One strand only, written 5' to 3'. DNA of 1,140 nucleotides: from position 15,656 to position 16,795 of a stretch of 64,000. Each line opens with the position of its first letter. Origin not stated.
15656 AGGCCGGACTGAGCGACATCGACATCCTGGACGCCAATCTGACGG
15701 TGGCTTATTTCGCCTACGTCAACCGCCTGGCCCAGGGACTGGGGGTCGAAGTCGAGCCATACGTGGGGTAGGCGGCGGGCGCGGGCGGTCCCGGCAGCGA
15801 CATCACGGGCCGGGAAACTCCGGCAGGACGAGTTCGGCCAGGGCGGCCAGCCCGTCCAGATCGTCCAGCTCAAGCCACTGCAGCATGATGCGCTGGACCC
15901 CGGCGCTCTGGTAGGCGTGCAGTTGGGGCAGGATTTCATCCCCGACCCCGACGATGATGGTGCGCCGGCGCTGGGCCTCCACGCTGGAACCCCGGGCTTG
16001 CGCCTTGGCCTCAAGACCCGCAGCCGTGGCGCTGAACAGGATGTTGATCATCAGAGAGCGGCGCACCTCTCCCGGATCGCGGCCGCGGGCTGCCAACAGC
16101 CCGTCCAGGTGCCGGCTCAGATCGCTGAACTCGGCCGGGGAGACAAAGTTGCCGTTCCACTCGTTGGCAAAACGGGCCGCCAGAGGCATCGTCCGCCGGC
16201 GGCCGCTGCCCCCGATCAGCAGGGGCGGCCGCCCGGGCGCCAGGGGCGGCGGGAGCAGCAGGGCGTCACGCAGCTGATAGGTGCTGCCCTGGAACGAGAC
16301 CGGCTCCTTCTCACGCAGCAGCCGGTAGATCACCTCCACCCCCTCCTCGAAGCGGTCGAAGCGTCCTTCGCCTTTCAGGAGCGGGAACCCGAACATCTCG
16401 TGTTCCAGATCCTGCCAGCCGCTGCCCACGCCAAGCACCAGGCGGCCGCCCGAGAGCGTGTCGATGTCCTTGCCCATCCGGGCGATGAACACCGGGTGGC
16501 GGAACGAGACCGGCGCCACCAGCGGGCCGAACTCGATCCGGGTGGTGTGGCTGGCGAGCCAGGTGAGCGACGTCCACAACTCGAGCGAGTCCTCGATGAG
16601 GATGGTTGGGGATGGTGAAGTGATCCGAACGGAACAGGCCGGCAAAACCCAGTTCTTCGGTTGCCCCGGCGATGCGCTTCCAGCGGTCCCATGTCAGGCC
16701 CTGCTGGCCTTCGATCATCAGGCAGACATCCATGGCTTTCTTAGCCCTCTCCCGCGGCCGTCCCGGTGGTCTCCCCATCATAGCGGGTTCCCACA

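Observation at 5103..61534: Over-represented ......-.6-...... (CRP/FNR-type) palindrome family with a conserved ATTCC spacer core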

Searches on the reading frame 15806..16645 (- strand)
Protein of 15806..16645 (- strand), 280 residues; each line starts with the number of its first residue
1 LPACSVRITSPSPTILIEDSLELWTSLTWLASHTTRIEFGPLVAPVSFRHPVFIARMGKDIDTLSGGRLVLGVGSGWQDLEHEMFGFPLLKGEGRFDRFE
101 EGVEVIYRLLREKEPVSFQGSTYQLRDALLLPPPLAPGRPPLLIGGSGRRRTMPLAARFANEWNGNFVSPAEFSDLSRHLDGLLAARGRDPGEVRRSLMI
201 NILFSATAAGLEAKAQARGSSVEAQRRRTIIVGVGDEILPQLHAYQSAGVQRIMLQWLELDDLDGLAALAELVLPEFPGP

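Call 24: search_protein_families(library=pfam, proteins=[window:15806-16645:-], max_evalue=0.001)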
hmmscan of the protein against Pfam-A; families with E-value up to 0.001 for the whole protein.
window:15806-16645:- (280 aa): 1 family
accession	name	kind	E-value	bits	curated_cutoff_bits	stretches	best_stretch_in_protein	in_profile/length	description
PF00296.26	Bac_luciferase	-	2.3e-39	136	27.9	1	21-216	52-242/314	Luciferase-like monooxygenase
